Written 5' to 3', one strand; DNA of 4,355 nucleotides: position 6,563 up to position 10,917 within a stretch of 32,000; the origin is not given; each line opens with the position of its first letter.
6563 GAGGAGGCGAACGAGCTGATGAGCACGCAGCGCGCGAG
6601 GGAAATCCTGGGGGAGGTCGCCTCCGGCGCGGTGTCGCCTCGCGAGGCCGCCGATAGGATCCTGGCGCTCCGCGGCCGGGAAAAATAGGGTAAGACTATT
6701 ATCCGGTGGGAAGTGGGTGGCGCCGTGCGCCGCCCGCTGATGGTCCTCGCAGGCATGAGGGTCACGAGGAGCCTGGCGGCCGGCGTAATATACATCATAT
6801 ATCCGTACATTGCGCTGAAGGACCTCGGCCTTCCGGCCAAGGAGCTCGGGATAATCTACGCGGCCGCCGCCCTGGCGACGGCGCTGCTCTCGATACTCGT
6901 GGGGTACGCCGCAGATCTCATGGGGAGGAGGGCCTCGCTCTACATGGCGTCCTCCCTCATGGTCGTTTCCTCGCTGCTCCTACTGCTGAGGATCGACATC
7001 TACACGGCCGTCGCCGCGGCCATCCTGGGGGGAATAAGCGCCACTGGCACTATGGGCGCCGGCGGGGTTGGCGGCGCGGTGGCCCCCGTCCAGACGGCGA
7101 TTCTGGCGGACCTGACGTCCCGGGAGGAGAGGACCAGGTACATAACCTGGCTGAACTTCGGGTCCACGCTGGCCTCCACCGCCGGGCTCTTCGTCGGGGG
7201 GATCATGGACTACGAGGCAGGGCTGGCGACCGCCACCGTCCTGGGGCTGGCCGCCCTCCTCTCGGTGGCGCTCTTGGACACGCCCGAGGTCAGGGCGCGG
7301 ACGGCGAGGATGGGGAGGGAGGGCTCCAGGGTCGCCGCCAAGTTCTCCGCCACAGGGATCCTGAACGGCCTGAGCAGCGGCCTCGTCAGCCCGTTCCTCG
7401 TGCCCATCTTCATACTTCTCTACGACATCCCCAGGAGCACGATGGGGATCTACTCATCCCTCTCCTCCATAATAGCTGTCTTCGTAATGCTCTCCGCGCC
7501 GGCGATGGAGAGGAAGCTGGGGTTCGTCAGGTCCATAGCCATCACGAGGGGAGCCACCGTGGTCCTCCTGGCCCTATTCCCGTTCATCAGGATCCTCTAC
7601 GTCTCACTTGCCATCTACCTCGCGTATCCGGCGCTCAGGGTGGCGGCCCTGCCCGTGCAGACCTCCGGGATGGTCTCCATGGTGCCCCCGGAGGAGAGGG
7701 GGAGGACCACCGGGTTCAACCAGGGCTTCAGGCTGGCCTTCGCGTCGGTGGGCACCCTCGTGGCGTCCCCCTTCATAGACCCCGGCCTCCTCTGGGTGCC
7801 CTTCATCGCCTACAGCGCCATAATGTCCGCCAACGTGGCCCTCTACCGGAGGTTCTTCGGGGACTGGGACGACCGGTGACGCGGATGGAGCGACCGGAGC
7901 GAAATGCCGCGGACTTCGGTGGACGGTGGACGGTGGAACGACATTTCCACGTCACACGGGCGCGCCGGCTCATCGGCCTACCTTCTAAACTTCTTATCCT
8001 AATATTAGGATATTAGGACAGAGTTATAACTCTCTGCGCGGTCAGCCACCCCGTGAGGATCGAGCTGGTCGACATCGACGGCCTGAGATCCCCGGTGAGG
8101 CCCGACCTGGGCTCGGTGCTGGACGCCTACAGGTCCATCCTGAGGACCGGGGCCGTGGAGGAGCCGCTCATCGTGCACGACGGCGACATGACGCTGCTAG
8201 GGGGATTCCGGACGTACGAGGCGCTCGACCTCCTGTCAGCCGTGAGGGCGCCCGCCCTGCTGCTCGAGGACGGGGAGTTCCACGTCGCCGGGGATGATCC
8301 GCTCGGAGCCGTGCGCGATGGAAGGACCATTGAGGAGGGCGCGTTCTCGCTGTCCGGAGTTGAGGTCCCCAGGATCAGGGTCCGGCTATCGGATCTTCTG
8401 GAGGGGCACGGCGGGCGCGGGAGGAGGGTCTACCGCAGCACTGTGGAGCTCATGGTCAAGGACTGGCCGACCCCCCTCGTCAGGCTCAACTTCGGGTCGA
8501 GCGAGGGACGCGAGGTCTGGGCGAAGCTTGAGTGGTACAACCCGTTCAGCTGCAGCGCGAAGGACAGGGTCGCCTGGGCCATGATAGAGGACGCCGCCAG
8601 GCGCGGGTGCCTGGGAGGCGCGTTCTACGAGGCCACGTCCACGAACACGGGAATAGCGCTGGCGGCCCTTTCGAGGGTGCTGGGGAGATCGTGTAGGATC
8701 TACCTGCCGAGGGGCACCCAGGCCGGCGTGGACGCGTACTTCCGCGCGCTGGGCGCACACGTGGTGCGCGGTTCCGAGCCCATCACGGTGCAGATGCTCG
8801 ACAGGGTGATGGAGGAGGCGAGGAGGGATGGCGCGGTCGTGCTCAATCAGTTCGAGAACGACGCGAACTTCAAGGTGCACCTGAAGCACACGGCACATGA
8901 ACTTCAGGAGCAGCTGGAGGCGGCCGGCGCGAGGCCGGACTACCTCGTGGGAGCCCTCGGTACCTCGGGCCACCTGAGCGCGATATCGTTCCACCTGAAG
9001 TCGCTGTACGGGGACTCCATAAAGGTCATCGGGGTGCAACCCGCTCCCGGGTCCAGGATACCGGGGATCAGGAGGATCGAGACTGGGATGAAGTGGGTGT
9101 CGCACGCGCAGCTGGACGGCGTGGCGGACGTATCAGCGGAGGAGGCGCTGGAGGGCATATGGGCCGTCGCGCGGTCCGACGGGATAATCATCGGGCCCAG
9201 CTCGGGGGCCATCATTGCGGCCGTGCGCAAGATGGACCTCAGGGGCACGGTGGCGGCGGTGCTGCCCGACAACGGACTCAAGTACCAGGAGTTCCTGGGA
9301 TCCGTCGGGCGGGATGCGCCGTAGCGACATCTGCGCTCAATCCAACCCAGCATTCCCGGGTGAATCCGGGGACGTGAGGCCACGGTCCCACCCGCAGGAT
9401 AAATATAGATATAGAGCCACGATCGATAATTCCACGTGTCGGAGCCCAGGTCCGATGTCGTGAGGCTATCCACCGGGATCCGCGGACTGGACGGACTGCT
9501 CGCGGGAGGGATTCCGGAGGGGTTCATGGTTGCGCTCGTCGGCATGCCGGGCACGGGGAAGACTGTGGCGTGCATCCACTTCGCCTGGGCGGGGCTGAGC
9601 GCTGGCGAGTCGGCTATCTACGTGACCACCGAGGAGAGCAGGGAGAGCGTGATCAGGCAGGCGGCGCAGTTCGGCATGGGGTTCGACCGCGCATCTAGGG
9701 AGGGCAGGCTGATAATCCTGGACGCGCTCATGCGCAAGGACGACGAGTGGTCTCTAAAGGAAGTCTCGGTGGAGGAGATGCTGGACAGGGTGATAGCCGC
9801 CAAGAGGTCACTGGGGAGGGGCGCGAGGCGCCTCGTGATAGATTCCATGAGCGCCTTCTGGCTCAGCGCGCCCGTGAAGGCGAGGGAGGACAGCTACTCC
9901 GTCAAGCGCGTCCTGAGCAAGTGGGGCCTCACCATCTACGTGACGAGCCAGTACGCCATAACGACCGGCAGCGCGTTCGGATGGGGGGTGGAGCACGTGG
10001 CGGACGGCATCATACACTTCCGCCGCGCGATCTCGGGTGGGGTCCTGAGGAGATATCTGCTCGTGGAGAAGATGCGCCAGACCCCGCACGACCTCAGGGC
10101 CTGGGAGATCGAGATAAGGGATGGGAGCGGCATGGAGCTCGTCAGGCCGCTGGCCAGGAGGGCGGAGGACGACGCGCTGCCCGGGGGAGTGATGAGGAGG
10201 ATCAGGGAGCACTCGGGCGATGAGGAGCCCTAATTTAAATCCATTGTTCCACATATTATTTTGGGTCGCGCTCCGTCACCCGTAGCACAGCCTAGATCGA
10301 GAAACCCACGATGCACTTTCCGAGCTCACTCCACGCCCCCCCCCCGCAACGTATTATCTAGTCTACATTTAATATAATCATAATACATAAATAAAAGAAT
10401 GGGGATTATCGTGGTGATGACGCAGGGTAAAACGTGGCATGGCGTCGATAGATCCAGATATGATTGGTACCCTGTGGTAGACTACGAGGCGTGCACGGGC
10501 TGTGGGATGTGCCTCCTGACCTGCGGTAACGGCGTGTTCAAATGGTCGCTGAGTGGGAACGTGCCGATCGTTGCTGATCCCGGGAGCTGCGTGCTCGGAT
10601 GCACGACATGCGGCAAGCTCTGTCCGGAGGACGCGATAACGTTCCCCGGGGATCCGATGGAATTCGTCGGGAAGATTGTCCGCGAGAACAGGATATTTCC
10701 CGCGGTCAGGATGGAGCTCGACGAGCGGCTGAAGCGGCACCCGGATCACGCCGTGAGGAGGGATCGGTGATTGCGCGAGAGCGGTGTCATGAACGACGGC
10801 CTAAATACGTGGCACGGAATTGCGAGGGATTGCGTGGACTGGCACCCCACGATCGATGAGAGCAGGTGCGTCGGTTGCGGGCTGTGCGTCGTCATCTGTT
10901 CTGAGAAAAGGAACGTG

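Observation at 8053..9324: ParB/sulfiredoxin-like domain fused to a CysK-type PLP enzyme: possible single-polypeptide serine-to-cysteine route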

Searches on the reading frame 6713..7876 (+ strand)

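Call 27: search_protein_families(library=pfam, proteins=[window:6713-7876:+], max_evalue=0.001)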
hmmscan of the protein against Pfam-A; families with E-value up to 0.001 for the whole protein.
window:6713-7876:+ (388 aa): 3 families
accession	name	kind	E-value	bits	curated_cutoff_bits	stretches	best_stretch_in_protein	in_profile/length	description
PF07690.21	MFS_1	-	4.9e-25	88.6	33.4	1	18-347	7-346/347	Major Facilitator Superfamily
PF05977.19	MFS_3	-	2e-05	23.7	27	1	45-187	47-182/524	Transmembrane secretion effector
PF12832.13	MFS_1_like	-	3.5e-05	23.4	25.2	1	26-343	15-349/373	MFS_1 like family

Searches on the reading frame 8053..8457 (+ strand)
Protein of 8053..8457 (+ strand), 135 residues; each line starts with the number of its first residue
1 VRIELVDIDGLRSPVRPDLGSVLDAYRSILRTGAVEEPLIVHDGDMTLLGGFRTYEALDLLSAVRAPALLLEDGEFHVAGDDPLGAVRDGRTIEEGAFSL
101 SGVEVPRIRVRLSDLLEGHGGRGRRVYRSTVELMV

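Call 4: search_protein_families(library=pfam, proteins=[window:8053-8457:+], max_evalue=1)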
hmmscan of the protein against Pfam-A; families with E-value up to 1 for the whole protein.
window:8053-8457:+ (135 aa): 0 families

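Call 5: search_protein_families(library=ncbifam, proteins=[window:8053-8457:+], max_evalue=1)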
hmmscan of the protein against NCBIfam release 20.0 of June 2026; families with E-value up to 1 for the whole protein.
window:8053-8457:+ (135 aa): 0 families

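Call 20: search_solved_structures(query=A1, max_evalue=10, show_alignments=4)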
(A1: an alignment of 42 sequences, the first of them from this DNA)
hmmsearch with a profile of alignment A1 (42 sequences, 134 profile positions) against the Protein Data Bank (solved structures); distinct sequences matched with E-value up to 10: 7.
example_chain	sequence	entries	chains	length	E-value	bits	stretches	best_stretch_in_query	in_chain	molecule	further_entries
5uje_A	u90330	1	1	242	0.0049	20.1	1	30-84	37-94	SbnI protein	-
5x0e_A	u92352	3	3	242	0.032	17.5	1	5-85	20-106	Free serine kinase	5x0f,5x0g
5x0b_A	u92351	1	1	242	0.037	17.3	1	5-85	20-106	Free serine kinase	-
5x0j_A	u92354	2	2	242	0.04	17.2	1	5-85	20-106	Free serine kinase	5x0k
6nr6_A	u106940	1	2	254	0.42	13.8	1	25-83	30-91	Bifunctional transcriptional regulator/O-phospho-L-serine synthase SbnI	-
5ujd_A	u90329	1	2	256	0.43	13.8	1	25-83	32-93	Siderophore biosynthesis protein SbnI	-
10uy_A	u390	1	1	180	0.78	13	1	9-47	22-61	Cohesin domain number 4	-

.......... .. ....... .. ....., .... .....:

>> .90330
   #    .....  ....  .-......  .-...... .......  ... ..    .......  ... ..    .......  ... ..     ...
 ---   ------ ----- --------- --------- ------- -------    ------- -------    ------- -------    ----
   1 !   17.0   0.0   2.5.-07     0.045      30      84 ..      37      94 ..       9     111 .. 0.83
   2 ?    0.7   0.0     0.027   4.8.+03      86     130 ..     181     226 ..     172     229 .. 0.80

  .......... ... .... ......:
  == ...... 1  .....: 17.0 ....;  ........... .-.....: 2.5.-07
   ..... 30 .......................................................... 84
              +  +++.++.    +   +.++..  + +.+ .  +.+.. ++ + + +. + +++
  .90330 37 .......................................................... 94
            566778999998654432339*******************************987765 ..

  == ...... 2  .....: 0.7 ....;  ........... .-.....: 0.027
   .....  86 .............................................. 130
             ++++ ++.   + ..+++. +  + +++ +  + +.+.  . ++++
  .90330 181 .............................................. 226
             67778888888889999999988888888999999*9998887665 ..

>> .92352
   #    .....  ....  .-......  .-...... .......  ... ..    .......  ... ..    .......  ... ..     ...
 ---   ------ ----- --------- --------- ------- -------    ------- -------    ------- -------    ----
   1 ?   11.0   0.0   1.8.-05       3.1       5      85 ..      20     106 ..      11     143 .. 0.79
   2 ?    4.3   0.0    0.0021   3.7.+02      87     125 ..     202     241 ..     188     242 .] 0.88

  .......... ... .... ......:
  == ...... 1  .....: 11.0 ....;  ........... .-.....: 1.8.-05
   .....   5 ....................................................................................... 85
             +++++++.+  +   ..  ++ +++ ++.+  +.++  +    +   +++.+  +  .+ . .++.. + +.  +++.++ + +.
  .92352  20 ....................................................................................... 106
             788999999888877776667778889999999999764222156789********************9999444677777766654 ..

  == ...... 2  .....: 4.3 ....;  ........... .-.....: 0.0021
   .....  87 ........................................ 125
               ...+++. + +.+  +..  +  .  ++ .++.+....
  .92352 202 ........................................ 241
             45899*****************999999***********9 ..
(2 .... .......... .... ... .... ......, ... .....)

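Call 21: search_protein_families(library=pfam, alignment_id=A1, max_evalue=1)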
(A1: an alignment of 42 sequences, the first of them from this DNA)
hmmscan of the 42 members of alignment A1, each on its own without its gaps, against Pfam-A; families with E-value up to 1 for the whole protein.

A. member 1, seq(122 aa): 0 families

B. families by the number of members that match (of 42 scanned): 6 families
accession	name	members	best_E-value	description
PF25734.1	RelB_like_antitoxin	1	0.03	Putative antitoxin family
PF20526.3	DUF6741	1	0.075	Domain of unknown function (DUF6741)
PF03721.20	UDPG_MGDP_dh_N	1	0.092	UDP-glucose/GDP-mannose dehydrogenase family, NAD binding domain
PF00198.28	2-oxoacid_dh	1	0.18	2-oxoacid dehydrogenases acyltransferase (catalytic domain)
PF19368.5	AraR_C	1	0.21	AraR C-terminal winged HTH domain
PF09176.16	Mpt_N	1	0.27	Methylene-tetrahydromethanopterin dehydrogenase, N-terminal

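Call 29: predict_structure(alignment_id=A1)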
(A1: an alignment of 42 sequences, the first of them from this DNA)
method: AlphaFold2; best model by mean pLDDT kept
length: 122 residues; sequences in the alignment: 42
mean_pLDDT: 95.0   pTM: 0.87
mean pLDDT of the five models: 95.0, 95.0, 94.7, 94.5, 94.4
residues with pLDDT >= 90: 115; 70-90: 3; 50-70: 1; < 50: 3
segments of 3 or more residues with pLDDT < 50: 120-122
pLDDT, mean of each block of 10 residues (from residue 1): 95 97 98 98 98 98 98 96 97 96 96 84 38
secondary structure, 60 per line:
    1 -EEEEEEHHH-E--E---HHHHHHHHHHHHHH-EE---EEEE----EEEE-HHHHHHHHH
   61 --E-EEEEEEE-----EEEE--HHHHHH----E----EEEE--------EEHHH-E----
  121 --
elements in order: E2-7 H19-32 E39-42 E47-50 H52-60 E65-71 E77-80 H83-88 E98-101

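Call 32: fold_search(model_id=the predicted structure, library=pdb)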
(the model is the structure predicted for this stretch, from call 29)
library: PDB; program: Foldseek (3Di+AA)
matches with E <= 10: 155; with E <= 0.001: 13
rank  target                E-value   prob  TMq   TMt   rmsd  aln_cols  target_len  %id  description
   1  1vk1                  1.9e-06  1.00  0.60  0.32   2.1        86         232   19  Conserved hypothetical protein from Pyrococcus furiosus Pfu-392566-001 (released 2004-08-10)
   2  5uje                  3.4e-06  1.00  0.59  0.31   1.7        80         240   16  SbnI with C-terminal truncation from Staphylococcus aureus (released 2018-01-24)
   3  6nr6_A                3.4e-06  1.00  0.59  0.29   1.8        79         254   14  Crystal Structure of Staphylococcus pseudintermedius SbnI in complex with ADP (released 2019-06-19)
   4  5ujd_A                4.2e-06  1.00  0.59  0.29   1.8        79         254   14  SbnI from Staphylococcus pseudintermedius (released 2018-01-24)
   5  5x0b                  4.2e-06  1.00  0.58  0.30   8.6        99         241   18  Free serine kinase in complex with AMP (released 2017-04-12)
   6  5x0k                  8.6e-06  1.00  0.82  0.43   5.7       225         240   11  Free serine kinase (E30Q mutant) in complex with AMP (released 2017-04-12)
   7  5x0g                  1.1e-05  1.00  0.82  0.44   5.7       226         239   11  Free serine kinase (E30A mutant) in complex with ADP (released 2017-04-12)
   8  5x0e                  4.0e-05  1.00  0.56  0.29   5.4        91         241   19  Free serine kinase (E30A mutant) in complex with phosphoserine and AMP (released 2017-04-12)
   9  5x0j                  4.2e-05  1.00  0.56  0.29   5.4        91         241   19  Free serine kinase (E30Q mutant) in complex with phosphoserine and AMP (released 2017-04-12)
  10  7ol9_B                5.2e-04  1.00  0.51  0.31   2.4        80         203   16  Crystal structure of C-terminally truncated Bacillus subtilis nucleoid occlusion protein (Noc) complexed to the Noc-bi (released 2022-03-09)
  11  6ky4                  6.0e-04  1.00  0.52  0.70   2.0        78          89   22  Crystal structure of Sulfiredoxin from Arabidopsis thaliana (released 2019-10-16)
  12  7ng0                  6.4e-04  1.00  0.49  0.32   2.9        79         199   16  Crystal structure of N- and C-terminally truncated Geobacillus thermoleovorans nucleoid occlusion protein Noc (released 2021-02-17)
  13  7lj1_d                9.5e-04  1.00  0.43  0.48   4.9        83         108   18  Human Prx1-Srx Decameric Complex (released 2021-07-14)
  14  5k5d_B                1.2e-03  1.00  0.48  0.24   2.4        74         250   20  Structure of the C2221 form of Pnob8-like ParB-N domain (released 2016-06-15)
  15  7nfu_B                1.7e-03  1.00  0.50  0.30   2.3        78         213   15  Crystal structure of C-terminally truncated Geobacillus thermoleovorans nucleoid occlusion protein Noc (released 2021-02-17)
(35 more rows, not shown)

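Call 44: search_protein_representatives(alignment_id=A1)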
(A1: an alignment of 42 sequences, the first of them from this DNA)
Query: 42 sequences, 134 profile positions. Proteins with E-value up to 0.001 (for the whole library): 764; up to 1e-10: 88; up to 1e-30: 5. The best 150 are listed.
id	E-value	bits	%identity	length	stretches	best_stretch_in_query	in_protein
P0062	2.8e-57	208.7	-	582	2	2-130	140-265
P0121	2.9e-51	189.2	-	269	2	3-112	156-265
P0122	8.4e-37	142.4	-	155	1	3-133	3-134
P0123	4.6e-32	127.1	-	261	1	2-131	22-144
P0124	2.9e-31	124.5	-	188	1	25-134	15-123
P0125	1.4e-28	115.8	-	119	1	3-118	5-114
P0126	3.4e-28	114.5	-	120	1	2-126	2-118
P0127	4.9e-26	107.6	-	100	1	3-87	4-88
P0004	3.1e-24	101.7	-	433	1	3-129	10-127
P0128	5.1e-21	91.3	-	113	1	3-98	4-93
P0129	4.1e-19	85.1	-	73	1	1-65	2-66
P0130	3.3e-17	79.0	-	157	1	3-126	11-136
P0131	5.7e-17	78.2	-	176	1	2-128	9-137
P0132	7.4e-17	77.8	-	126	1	4-125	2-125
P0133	8.0e-17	77.7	-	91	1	39-111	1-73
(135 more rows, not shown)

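Call 68: search_protein_families(library=ncbifam, proteins=[P0132], max_evalue=0.01)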
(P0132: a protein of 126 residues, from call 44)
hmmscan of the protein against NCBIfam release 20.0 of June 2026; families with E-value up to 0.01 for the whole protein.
P0132 (126 aa): 2 families
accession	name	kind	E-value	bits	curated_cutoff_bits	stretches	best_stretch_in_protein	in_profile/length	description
NF053625.1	SerKinSerKArch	equivalog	8.6e-24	84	380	2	3-86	18-105/244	ADP-dependent L-serine kinase SerK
NF033589.0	staphy_B_SbnI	equivalog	2.8e-05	23.6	350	1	2-90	9-98/254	bifunctional transcriptional regulator/O-phospho-L-serine synthase SbnI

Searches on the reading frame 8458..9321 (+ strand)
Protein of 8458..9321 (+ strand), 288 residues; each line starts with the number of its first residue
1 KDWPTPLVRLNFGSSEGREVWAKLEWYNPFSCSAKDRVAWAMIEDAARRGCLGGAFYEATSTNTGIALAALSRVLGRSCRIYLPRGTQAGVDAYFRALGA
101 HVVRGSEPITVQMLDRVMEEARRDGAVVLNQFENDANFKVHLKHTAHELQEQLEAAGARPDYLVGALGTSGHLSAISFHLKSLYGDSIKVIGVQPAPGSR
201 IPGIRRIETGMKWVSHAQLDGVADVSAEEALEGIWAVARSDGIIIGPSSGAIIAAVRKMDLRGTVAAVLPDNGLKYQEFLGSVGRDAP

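Call 4: search_protein_families(library=pfam, proteins=[window:8458-9321:+], max_evalue=1)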
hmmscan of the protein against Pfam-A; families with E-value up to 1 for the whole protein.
window:8458-9321:+ (288 aa): 1 family
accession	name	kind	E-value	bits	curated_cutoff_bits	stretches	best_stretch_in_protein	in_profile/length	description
PF00291.31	PALP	-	1.1e-52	179.7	35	1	3-264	6-282/295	Pyridoxal-phosphate dependent enzyme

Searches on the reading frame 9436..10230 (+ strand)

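Call 27: search_protein_families(library=pfam, proteins=[window:9436-10230:+], max_evalue=0.001)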
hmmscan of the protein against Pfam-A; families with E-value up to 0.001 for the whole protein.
window:9436-10230:+ (265 aa): 3 families
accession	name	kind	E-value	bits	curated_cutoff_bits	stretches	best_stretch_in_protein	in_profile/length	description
PF06745.19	ATPase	-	4e-51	174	26.6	1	12-236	2-227/231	KaiC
PF13481.12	AAA_25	-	1.4e-08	35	27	1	7-163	11-173/195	AAA domain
PF08423.17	Rad51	-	0.0006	19.6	22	1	5-51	2-48/244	Rad51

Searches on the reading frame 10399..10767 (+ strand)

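Call 27: search_protein_families(library=pfam, proteins=[window:10399-10767:+], max_evalue=0.001)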
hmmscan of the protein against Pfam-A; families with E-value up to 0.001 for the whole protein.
window:10399-10767:+ (123 aa): 8 families
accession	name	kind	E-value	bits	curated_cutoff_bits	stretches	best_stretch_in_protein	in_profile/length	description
PF12837.12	Fer4_6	-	1.7e-07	31.3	25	1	25-46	2-23/24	4Fe-4S binding domain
PF12797.12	Fer4_2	-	2.6e-07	30.6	24.5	1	23-42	1-20/22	4Fe-4S binding domain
PF00037.32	Fer4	-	8e-07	29.1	21.1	1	25-46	1-22/24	4Fe-4S binding domain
PF13187.11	Fer4_9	-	3.7e-06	27.3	27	1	31-80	1-52/52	4Fe-4S dicluster domain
PF12838.12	Fer4_7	-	4.7e-06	27.4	27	1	32-79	2-52/52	4Fe-4S dicluster domain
PF13237.11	Fer4_10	-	5.1e-06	26.8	25.5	0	26-42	3-19/53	4Fe-4S dicluster domain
PF14697.11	Fer4_21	-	2.9e-05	24.5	35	1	26-81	2-58/59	4Fe-4S dicluster domain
PF13484.11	Fer4_16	-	8.7e-05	23.7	30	0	67-85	4-21/66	4Fe-4S double cluster binding domain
